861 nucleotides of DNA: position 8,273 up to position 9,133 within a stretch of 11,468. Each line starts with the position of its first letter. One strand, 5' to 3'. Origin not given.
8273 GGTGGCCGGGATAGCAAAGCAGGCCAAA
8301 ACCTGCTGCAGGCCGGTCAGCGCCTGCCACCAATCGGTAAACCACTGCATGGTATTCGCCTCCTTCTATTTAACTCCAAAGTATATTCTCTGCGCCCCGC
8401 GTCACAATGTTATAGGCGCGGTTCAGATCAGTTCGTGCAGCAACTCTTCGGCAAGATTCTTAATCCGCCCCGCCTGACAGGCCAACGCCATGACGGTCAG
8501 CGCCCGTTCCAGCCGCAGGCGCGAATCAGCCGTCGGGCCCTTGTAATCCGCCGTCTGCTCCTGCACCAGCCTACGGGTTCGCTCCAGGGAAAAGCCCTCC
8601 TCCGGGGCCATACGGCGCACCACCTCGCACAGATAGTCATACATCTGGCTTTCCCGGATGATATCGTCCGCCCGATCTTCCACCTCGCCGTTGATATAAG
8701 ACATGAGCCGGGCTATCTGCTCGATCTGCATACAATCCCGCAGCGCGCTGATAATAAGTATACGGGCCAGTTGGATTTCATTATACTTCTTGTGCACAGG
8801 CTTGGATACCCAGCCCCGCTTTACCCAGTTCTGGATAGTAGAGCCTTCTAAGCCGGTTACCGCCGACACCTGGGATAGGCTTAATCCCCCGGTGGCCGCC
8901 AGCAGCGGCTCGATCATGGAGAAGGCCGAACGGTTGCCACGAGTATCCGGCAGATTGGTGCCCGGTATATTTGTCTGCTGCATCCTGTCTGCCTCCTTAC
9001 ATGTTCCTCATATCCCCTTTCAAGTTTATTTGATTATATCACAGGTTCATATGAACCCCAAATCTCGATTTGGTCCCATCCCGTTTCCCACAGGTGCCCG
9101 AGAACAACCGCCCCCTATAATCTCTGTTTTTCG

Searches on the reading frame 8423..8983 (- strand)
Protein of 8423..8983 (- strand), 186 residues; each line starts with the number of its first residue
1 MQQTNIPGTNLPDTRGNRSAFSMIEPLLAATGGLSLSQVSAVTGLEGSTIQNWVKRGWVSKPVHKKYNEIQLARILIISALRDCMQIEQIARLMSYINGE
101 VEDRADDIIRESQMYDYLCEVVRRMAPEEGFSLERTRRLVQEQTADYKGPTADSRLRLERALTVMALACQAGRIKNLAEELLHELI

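Call 4: search_protein_families(library=pfam, proteins=[window:8423-8983:-])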
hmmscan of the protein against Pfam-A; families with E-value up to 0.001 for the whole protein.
window:8423-8983:- (186 aa): 2 families
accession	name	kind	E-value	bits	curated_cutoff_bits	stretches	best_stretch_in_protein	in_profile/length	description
PF08876.17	DUF1836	-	1.6e-14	54.3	27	1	43-117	33-104/105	Domain of unknown function (DUF1836)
PF13411.12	MerR_1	-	1.2e-06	29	21.6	1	35-95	2-67/69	MerR HTH family regulatory protein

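Call 8: find_encoding_contigs(protein=window:8423-8983:-, flank=3000, max_places=10)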
Protein window:8423-8983:- (186 aa): 1 contig read that carries it; 1 place shown.
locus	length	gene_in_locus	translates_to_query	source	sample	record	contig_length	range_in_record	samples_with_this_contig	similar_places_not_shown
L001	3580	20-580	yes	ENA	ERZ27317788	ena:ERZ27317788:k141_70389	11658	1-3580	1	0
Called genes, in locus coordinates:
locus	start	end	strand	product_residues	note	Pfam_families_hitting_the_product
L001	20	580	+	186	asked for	PF08876:DUF1836, PF13411:MerR_1 (weak)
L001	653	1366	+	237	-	-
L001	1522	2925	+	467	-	PF01145:Band_7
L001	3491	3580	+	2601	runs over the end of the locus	PF06439:3keto-disac_hyd (weak), PF13385:Laminin_G_3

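Call 9: find_homologous_proteins(query=window:8423-8983:-, max_evalue=0.00001)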
Query window:8423-8983:- (186 aa): 985 proteins with E <= 0.00001 among 1167 candidates; the best 120 are listed.
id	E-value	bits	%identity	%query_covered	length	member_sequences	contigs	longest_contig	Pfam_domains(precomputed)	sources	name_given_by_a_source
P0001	5.1e-114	396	99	100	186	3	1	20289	PF13411.13,PF08876.18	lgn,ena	-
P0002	6.1e-98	344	84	100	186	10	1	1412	PF13411.13,PF08876.18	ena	-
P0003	3.3e-95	335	83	98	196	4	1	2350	PF13411.13,PF08876.18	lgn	-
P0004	2.8e-93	329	81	98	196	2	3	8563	PF13411.13,PF08876.18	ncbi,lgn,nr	ncbi:MAG: DUF1836 domain-containing protein [Clostridiales bacterium]|nr:DUF1836 domain-containing p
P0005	7.4e-93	327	80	100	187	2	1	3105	PF13411.13,PF08876.18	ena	-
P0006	6.1e-87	308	77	99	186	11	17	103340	PF13411.13,PF08876.18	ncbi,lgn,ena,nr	ncbi:MAG TPA: DUF1836 domain-containing protein [Firmicutes bacterium]|nr:DUF1836 domain-containing 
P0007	3.9e-66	240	62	100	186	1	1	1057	PF08876.18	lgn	-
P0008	2.3e-64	235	60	98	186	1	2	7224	PF13411.13,PF08876.18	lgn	-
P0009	1.1e-61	226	59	100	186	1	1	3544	PF08876.18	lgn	-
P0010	6.4e-61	223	57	97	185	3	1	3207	PF13411.13,PF08876.18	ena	-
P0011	7.0e-61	223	58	98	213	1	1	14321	PF08876.18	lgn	-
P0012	2.2e-60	222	56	97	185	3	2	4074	PF13411.13,PF08876.18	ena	-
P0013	2.3e-60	222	58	100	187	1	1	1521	PF13411.13,PF08876.18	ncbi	-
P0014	1.0e-59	219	58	100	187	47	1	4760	PF13411.13,PF08876.18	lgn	-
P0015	3.0e-58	215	55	99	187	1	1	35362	PF13411.13,PF08876.18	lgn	-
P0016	1.2e-56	209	54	100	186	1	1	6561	PF13411.13,PF08876.18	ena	-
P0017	2.7e-55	205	53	97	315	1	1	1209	PF13411.13,PF08876.18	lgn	-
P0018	1.1e-54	203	53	100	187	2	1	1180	PF13411.13,PF08876.18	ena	-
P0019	1.7e-54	202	53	100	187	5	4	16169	PF13411.13,PF08876.18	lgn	-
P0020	1.9e-54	202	56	99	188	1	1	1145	PF08876.18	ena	-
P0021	2.6e-54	202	54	99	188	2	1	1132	PF13411.13,PF08876.18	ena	-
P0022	2.6e-53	199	52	100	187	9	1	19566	PF13411.13,PF08876.18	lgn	-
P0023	8.4e-53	197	52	100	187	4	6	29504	PF13411.13,PF08876.18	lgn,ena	-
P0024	3.6e-52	195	53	100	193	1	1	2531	PF13411.13,PF08876.18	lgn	-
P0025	5.2e-52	194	54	99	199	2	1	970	PF08876.18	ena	-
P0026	5.6e-52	194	53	100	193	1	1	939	PF13411.13,PF08876.18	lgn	-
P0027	5.9e-52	194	55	99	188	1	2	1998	PF08876.18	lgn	-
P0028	7.4e-52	194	54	98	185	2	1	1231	PF13411.13,PF08876.18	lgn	-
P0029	1.7e-51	193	50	100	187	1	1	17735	PF08876.18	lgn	-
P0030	2.6e-51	192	54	96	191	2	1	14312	PF08876.18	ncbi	-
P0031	2.7e-51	192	48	100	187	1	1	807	PF08876.18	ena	-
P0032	2.9e-51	192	49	100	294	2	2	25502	PF08876.18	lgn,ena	-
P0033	3.2e-51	192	50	97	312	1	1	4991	PF13411.13,PF08876.18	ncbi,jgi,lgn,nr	ncbi:MAG: DUF1836 domain-containing protein [Oscillospiraceae bacterium]|jgi:DNA-binding transcripti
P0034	4.5e-51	191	52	99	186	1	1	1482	PF13411.13,PF08876.18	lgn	-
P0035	4.7e-51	191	52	100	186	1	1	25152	PF08876.18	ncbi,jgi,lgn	ncbi:MAG: DUF1836 domain-containing protein [Acutalibacteraceae bacterium]|jgi:DNA-binding transcrip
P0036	5.2e-51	191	53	99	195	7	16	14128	PF08876.18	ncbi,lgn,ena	-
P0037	5.5e-51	191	52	99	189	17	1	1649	PF13411.13,PF08876.18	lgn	-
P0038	5.7e-51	191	53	99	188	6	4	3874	PF08876.18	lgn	-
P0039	7.1e-51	191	53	99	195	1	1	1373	PF08876.18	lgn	-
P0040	8.2e-51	190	49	99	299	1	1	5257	PF13411.13,PF08876.18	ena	-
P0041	1.1e-50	190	52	98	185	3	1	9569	PF13411.13,PF08876.18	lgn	-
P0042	1.1e-50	190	53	97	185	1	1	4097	PF13411.13,PF08876.18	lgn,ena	-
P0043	1.3e-50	190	53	100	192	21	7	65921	PF08876.18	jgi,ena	-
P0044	1.9e-50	189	53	96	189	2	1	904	PF13411.13,PF08876.18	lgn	-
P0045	2.3e-50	189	53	96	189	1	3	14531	PF13411.13,PF08876.18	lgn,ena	-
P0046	2.9e-50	189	51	97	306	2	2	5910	PF08876.18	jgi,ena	-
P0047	2.9e-50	189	50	97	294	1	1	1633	PF08876.18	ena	-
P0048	3.4e-50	188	52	96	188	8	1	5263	PF08876.18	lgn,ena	-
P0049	3.9e-50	188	52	99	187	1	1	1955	PF08876.18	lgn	-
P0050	4.3e-50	188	50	97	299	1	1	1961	PF08876.18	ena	-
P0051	6.1e-50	188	51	99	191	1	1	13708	PF13411.13,PF08876.18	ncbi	-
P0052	6.6e-50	188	54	97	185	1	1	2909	PF13411.13,PF08876.18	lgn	-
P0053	7.7e-50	187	52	99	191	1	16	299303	PF13411.13,PF08876.18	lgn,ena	-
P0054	7.8e-50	187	50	99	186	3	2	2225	PF08876.18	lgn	-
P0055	8.2e-50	187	48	100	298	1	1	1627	PF08876.18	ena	-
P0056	8.6e-50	187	52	96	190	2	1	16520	PF08876.18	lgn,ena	-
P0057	9.5e-50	187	55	92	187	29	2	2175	PF13411.13,PF08876.18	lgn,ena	-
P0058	9.6e-50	187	52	100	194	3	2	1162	PF13411.13,PF08876.18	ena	-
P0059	1.1e-49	187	51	99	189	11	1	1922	PF13411.13,PF08876.18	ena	-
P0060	1.2e-49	187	50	97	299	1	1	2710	PF13411.13,PF08876.18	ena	-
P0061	1.2e-49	187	51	91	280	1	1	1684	PF08876.18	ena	-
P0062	1.3e-49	187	51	90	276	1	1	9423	PF08876.18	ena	-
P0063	1.4e-49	186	50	97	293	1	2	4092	PF13411.13,PF08876.18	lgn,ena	-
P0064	1.7e-49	186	52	98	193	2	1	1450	PF13411.13,PF08876.18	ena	-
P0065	1.7e-49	186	50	97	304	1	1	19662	PF08876.18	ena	-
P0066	1.9e-49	186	50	97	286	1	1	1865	PF08876.18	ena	-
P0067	2.1e-49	186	49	97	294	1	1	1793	PF08876.18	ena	-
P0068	2.5e-49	186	51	99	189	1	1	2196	PF13411.13,PF08876.18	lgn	-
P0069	2.7e-49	186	52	98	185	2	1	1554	PF13411.13,PF08876.18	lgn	-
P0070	2.9e-49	185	52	99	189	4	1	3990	PF13411.13,PF08876.18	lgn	-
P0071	3.1e-49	185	51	98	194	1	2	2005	PF08876.18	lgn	-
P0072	3.1e-49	185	48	97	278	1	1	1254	PF08876.18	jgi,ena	-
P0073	3.3e-49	185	49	97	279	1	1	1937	PF08876.18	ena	-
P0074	3.6e-49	185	52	97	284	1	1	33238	PF08876.18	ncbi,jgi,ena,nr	ncbi:MAG: DUF1836 domain-containing protein [Oscillospiraceae bacterium]|nr:DUF1836 domain-containin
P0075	3.8e-49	185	48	99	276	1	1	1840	PF08876.18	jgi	-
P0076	3.9e-49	185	49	97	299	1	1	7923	PF08876.18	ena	-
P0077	4.0e-49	185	49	99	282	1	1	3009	PF08876.18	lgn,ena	-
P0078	4.1e-49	185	49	97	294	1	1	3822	PF08876.18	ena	-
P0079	4.3e-49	185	52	98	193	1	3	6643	PF13411.13,PF08876.18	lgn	-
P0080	5.5e-49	185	51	99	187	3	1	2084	PF08876.18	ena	-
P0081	5.6e-49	184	51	100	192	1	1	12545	PF08876.18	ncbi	-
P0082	5.6e-49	184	50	99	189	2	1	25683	PF08876.18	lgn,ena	-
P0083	5.6e-49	184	52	95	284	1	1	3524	PF08876.18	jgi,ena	-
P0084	7.3e-49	184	49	97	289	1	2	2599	PF13411.13,PF08876.18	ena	-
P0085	7.6e-49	184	48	100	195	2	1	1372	PF13411.13,PF08876.18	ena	-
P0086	7.8e-49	184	51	97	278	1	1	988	PF08876.18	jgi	-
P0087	8.1e-49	184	55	96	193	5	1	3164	PF08876.18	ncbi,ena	-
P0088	8.2e-49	184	53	99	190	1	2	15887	PF13411.13,PF08876.18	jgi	-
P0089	8.9e-49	184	51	91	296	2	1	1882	PF08876.18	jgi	-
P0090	9.2e-49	184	49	97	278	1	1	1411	PF13411.13,PF08876.18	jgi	jgi:hypothetical protein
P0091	9.8e-49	184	49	100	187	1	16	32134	PF13411.13,PF08876.18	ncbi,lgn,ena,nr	ncbi:MAG TPA: DUF1836 domain-containing protein [Firmicutes bacterium]|nr:DUF1836 domain-containing 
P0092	1.0e-48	184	55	96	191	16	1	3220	PF13411.13,PF08876.18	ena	-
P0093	1.0e-48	184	50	91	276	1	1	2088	PF08876.18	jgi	-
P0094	1.1e-48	184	50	97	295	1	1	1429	PF08876.18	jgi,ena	-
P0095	1.1e-48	184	52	97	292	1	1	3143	PF08876.18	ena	-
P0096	1.2e-48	183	51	94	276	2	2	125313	PF13411.13,PF08876.18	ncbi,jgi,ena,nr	ncbi:MAG: DUF1836 domain-containing protein [Oscillospiraceae bacterium]|nr:DUF1836 domain-containin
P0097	1.2e-48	183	51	100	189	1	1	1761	PF13411.13,PF08876.18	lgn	-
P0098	1.3e-48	183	52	98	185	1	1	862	PF08876.18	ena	-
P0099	1.3e-48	183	49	96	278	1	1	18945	PF08876.18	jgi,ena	-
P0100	1.4e-48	183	50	97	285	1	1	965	PF13411.13,PF08876.18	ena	-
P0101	1.4e-48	183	50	94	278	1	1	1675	PF08876.18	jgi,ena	-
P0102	1.4e-48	183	50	99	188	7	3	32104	PF08876.18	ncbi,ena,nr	ncbi:MAG: DUF1836 domain-containing protein [Clostridia bacterium]|nr:DUF1836 domain-containing prot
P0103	1.8e-48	183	51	94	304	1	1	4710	PF08876.18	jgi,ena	-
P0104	2.0e-48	183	50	99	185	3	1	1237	PF13411.13,PF08876.18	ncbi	-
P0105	2.1e-48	183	48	100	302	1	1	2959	PF08876.18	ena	-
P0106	2.2e-48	183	49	100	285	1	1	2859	PF08876.18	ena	-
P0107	2.2e-48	183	50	99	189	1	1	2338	PF08876.18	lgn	-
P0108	2.3e-48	182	50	91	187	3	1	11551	PF08876.18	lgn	-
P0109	2.3e-48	182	49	97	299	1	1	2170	PF08876.18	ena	-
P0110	2.4e-48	182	49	99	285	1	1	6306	PF13411.13,PF08876.18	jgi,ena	-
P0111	2.5e-48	182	52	91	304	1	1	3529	PF08876.18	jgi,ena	-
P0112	2.6e-48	182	49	100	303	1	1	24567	PF08876.18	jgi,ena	-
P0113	2.9e-48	182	52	96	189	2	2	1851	PF13411.13,PF08876.18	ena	-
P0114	2.9e-48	182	46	100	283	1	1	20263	PF13411.13,PF08876.18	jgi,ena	-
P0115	3.3e-48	182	51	99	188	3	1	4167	PF08876.18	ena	-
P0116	3.5e-48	182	50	94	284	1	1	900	PF08876.18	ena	-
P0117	3.7e-48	182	55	92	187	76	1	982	PF13411.13,PF08876.18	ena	-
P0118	3.9e-48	182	53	94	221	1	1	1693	PF08876.18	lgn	-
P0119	3.9e-48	182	49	97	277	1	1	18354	PF08876.18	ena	-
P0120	3.9e-48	182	50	100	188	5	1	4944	PF08876.18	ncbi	-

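Call 11: find_related_loci(query=A1, collection=genome_contigs, flank=3500)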
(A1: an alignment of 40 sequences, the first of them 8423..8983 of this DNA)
Query A1 (186 aa) in genome_contigs; peptide patterns used: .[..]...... (x = any residue, [..] = any of these).
599 stretches matched a pattern (row limit reached: there are more); 579 encode a relative of the query (tblastn E <= 1e-3); the best 80 are kept; 80 distinct loci.
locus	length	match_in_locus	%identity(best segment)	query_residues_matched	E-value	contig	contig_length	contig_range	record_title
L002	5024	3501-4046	81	5-186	6e-102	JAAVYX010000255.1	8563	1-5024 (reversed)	MAG: Clostridiales bacterium isolate ABMPRH_142_0 k141_1485204, whole genome shotgun sequence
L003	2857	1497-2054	53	1-186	7e-64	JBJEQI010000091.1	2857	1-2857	MAG: Acutalibacteraceae bacterium isolate SARD08_bin.044 NODE_21246_length_2857_cov_6.579943, whole genome shotgun seque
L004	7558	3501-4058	53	1-186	2e-63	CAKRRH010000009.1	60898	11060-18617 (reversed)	MAG: uncultured Eubacteriales bacterium isolate REFINED_METABAT215_TOP10_CONTIGS_1500_ASSEMBLY_K77_MERGED__Hadza_MoBio_h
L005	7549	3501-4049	54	1-185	1e-60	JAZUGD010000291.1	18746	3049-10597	MAG: Eubacteriales bacterium isolate T1900045287_TH20190057.MAGScoT_cleanbin_000038 SGB_6010_k141_110410, whole genome s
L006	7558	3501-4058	53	1-186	9e-60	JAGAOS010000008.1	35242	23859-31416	MAG: Clostridia bacterium isolate RGIG8635 Water_deer_Cecum.Co__c142142, whole genome shotgun sequence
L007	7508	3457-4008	52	1-185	5e-59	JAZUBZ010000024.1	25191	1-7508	MAG: Eubacteriales bacterium isolate T1900045314_YK20190003.MAGScoT_cleanbin_000092 SGB_6280_k141_1868029, whole genome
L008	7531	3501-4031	52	1-179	4e-58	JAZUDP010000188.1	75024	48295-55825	MAG: Acutalibacteraceae bacterium isolate T1900045308_TH20190078.MAGScoT_cleanbin_000037 SGB_6199_k141_1951163, whole ge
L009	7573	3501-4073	48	3-186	7e-58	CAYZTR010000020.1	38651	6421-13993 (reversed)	MAG TPA_asm: uncultured Eubacteriales bacterium isolate SRP222994_co1_388 genome assembly, contig: NODE_1839_length_3865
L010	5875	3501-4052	48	1-185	1e-57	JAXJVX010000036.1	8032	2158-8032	MAG: Acutalibacteraceae bacterium isolate DOME_MAG_6032 6032_C0405_k141_67382, whole genome shotgun sequence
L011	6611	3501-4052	51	1-185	1e-57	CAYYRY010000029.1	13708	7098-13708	MAG TPA_asm: uncultured Ruminococcus sp. isolate SRP315200_co1_819 genome assembly, contig: NODE_9353_length_13708_cov_3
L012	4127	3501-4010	49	6-175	4e-57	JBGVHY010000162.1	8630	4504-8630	MAG: Acutalibacteraceae bacterium isolate fecal_MAG_332 fecal_MAG_332_contig_0162, whole genome shotgun sequence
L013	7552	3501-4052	54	1-185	3e-57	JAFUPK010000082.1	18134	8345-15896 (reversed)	MAG: Clostridia bacterium isolate RGIG4705 Roe_deer_Rectum.Co__c1412541, whole genome shotgun sequence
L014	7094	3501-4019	52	7-186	3e-57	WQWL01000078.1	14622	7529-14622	MAG: Oscillospiraceae bacterium isolate Emb289P1bin94 Ga0123355_10009789, whole genome shotgun sequence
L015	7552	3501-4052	52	1-184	3e-57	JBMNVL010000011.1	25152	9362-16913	MAG: Acutalibacteraceae bacterium isolate SBF912SR2HQ0058 scaffold_8136_c1, whole genome shotgun sequence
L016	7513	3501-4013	55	1-172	8e-57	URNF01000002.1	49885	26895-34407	uncultured Ruminococcaceae bacterium isolate UMGS1163 genome assembly, contig: NODE_71_length_49885_cov_4.132490, whole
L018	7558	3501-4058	49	1-186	2e-56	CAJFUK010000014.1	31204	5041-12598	Candidatus Falkowella caecavicola isolate Coassembly_mag_370 genome assembly, contig: MAGpy_11413_min2k_bin_370_fak87_53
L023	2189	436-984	50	1-185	4e-56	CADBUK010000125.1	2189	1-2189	MAG: Ruminococcaceae bacterium isolate RUG14311 genome assembly, contig: RUG14311_asm_125, whole genome shotgun sequence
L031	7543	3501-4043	51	6-185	9e-55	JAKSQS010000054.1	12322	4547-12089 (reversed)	MAG: Clostridia bacterium isolate Horse_feces235 MAG235_54, whole genome shotgun sequence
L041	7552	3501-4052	47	1-186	3e-53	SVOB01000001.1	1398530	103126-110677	MAG: Oscillospiraceae bacterium isolate SIG554 NODE_1_length_1398530_cov_94.949735, whole genome shotgun sequence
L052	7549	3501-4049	51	1-185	1e-52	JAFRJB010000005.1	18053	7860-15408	MAG: Clostridia bacterium isolate RGIG2515 Goat_Jejunum-4__c16714, whole genome shotgun sequence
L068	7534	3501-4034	44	4-180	5e-51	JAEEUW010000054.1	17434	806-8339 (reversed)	MAG: Clostridiaceae bacterium isolate Tb.RUG.438 NODE_13098_length_17434_cov_1.240365, whole genome shotgun sequence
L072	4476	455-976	51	6-179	1e-50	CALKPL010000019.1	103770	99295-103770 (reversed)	MAG TPA_asm: uncultured Clostridia bacterium isolate ERR912096_bin.105_CONCOCT_v1.1_MAG genome assembly, contig: ERZ8273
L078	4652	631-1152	49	6-185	9e-50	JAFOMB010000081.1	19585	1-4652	MAG: Erysipelotrichaceae bacterium isolate RGIG591 Dairy_cattle_Duodenum.Co__c821303, whole genome shotgun sequence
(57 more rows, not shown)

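Call 15: search_solved_structures(query=A1, max_evalue=1, show_alignments=2)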
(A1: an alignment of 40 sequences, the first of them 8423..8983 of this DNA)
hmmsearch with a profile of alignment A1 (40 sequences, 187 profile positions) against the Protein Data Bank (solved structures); distinct sequences matched with E-value up to 1: 4.
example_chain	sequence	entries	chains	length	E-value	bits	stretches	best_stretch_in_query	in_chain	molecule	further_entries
7mrk_A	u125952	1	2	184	0.47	13.1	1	46-59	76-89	Amyloid-beta A4 protein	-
2jn6_A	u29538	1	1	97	0.68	12.6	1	24-55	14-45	Protein Cgl2762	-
6ldi_G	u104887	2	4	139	0.7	12.6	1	34-106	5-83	HTH-type transcriptional regulator CueR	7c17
4wls_A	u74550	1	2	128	1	12.1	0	35-106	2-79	HTH-type transcriptional regulator CueR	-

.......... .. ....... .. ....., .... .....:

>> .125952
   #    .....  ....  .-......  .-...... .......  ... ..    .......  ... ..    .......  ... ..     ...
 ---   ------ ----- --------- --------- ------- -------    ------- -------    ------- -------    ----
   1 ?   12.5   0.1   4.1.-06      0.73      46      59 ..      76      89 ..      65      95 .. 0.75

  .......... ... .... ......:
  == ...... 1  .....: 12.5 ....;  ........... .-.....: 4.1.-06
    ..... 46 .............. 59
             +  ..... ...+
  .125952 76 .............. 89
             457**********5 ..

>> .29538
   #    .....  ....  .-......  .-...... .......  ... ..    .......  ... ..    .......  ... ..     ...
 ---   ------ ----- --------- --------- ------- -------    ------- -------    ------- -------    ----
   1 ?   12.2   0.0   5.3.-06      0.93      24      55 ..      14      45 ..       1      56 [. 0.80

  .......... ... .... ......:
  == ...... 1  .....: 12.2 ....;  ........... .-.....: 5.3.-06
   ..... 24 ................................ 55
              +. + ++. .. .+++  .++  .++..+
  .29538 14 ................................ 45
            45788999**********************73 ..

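Call 25: search_protein_families(library=pfam, proteins=[L005:4100-4894:+, L023:1015-1851:+, L041:4064-4891:+, L052:4115-6004:+, L052:6017-6850:+, L018:4108-5091:+, L068:4106-7006:+, L078:1166-1894:+, L031:4069-4935:+, L072:1031-1894:+], max_evalue=0.001)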
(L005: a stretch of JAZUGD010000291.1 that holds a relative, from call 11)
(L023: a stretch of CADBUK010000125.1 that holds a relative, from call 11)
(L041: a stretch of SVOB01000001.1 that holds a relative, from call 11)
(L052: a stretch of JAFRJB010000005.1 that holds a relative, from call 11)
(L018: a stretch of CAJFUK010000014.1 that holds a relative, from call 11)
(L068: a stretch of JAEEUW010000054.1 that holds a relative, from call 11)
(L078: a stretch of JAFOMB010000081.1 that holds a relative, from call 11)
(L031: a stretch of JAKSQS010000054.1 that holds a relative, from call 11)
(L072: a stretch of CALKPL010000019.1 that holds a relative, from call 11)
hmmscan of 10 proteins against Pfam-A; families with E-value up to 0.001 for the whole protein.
L005:4100-4894:+ (264 aa): 1 family
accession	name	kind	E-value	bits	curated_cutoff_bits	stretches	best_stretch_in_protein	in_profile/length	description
PF01145.31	Band_7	-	7.7e-33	114.4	23.6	1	29-210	2-176/176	SPFH domain / Band 7 family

L023:1015-1851:+ (278 aa): 1 family
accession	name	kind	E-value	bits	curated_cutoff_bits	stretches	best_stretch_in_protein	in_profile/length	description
PF01145.31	Band_7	-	6.2e-34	118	23.6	1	39-220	2-176/176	SPFH domain / Band 7 family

L041:4064-4891:+ (275 aa): 1 family
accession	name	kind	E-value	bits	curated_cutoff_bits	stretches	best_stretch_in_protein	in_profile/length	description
PF01145.31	Band_7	-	2.8e-31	109.4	23.6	1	34-215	2-176/176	SPFH domain / Band 7 family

L052:4115-6004:+ (629 aa): 9 families
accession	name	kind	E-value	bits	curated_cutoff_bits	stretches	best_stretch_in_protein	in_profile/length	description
PF02719.21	Polysacc_synt_2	-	5.9e-121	403.6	20.2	1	299-582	2-290/293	Polysaccharide biosynthesis protein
PF01370.27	Epimerase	-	2.6e-24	86.4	20.9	1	299-509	2-224/240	NAD dependent epimerase/dehydratase family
PF16363.11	GDP_Man_Dehyd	-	6.8e-17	62.4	27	1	299-508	1-235/332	GDP-mannose 4,6 dehydratase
PF04321.23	RmlD_sub_bind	-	1.1e-12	48.1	27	1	299-470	4-157/287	RmlD substrate binding domain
PF01073.25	3Beta_HSD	-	7.5e-11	42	22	1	299-457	1-156/280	3-beta hydroxysteroid dehydrogenase/isomerase family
PF13727.12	CoA_binding_3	-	5.2e-10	40.1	25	1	86-253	21-175/175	CoA-binding domain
PF07993.18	NAD_binding_4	-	2.5e-05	24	20.1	1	370-439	86-152/258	Male sterility protein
PF03807.23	F420_oxidored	-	0.00027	21.9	21.6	0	155-228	4-68/94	NADP oxidoreductase coenzyme F420-dependent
PF08659.16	KR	-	0.00065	20.1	22.6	0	299-422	4-135/180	KR domain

L052:6017-6850:+ (277 aa): 4 families
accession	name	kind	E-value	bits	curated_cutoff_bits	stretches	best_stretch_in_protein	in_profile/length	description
PF10609.15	ParA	-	2.5e-90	302.6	27.1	1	33-275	1-245/246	NUBPL iron-transfer P-loop NTPase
PF01656.29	CbiA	-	2.9e-10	40.6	25.4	1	38-237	1-69/125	CobQ/CobB/MinD/ParA nucleotide binding domain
PF13614.12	AAA_31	-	7.7e-05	23.1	27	1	36-75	2-41/177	AAA domain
PF09140.17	MipZ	-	0.00014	21.7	20.7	1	36-115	1-80/262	ATPase MipZ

L018:4108-5091:+ (327 aa): 1 family
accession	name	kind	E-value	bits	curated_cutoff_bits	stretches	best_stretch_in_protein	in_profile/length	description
PF01145.31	Band_7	-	2.2e-23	83.6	23.6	1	52-225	2-175/176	SPFH domain / Band 7 family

L068:4106-7006:+ (966 aa): 4 families
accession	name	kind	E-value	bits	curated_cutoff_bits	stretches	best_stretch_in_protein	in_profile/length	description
PF00932.25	LTD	-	1.4e-46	157.8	34.3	3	343-450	5-107/109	Lamin Tail Domain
PF08757.17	CotH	-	4.3e-41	141.9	23.8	1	636-937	2-313/322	CotH kinase protein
PF13290.12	CHB_HEX_C_1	-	5e-16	58.8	22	1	497-560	1-67/67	Chitobiase/beta-hexosaminidase C-terminal domain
PF13287.12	Fn3_assoc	-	8e-15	55.1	23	1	510-563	3-59/59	Fn3 associated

L078:1166-1894:+ (242 aa): 2 families
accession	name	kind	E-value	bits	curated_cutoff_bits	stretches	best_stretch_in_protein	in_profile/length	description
PF00005.33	ABC_tran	-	2.3e-28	99.9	25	1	19-159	2-136/137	ABC transporter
PF13304.12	AAA_21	-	1.7e-07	32.1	27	0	130-189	236-298/304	AAA domain, putative AbiEii toxin, Type IV TA system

L031:4069-4935:+ (288 aa): 2 families
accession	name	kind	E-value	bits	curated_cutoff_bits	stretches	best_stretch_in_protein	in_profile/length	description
PF01145.31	Band_7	-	2.3e-34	119.4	23.6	1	37-217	1-174/176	SPFH domain / Band 7 family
PF13421.11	Band_7_1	-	9.6e-05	22.5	24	1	139-194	151-206/211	SPFH domain-Band 7 family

L072:1031-1894:+ (287 aa): 2 families
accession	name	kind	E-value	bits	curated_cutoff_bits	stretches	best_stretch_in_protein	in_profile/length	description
PF01145.31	Band_7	-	9.4e-31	107.6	23.6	1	40-213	2-166/176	SPFH domain / Band 7 family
PF13421.11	Band_7_1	-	0.00078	19.6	24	0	141-196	151-206/211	SPFH domain-Band 7 family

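Call 26: predict_structure(alignment_id=A1)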
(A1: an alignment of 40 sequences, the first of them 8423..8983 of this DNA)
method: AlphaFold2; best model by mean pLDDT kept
length: 186 residues; sequences in the alignment: 40
mean_pLDDT: 91.7   pTM: 0.89
mean pLDDT of the five models: 91.7, 90.9, 90.8, 90.7, 89.2
residues with pLDDT >= 90: 139; 70-90: 40; 50-70: 6; < 50: 1
segments of 3 or more residues with pLDDT < 50: none
pLDDT, mean of each block of 10 residues (from residue 1): 77 78 89 95 96 97 95 97 95 94 89 96 81 93 95 96 96 90 94
secondary structure, 60 per line:
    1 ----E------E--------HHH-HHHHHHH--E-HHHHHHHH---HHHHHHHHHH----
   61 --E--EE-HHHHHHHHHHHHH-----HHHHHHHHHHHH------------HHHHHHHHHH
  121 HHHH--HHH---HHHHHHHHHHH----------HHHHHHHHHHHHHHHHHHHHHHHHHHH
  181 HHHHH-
elements in order: H25-31 H36-43 H47-56 H69-81 H87-98 H111-124 H133-143 H154-185
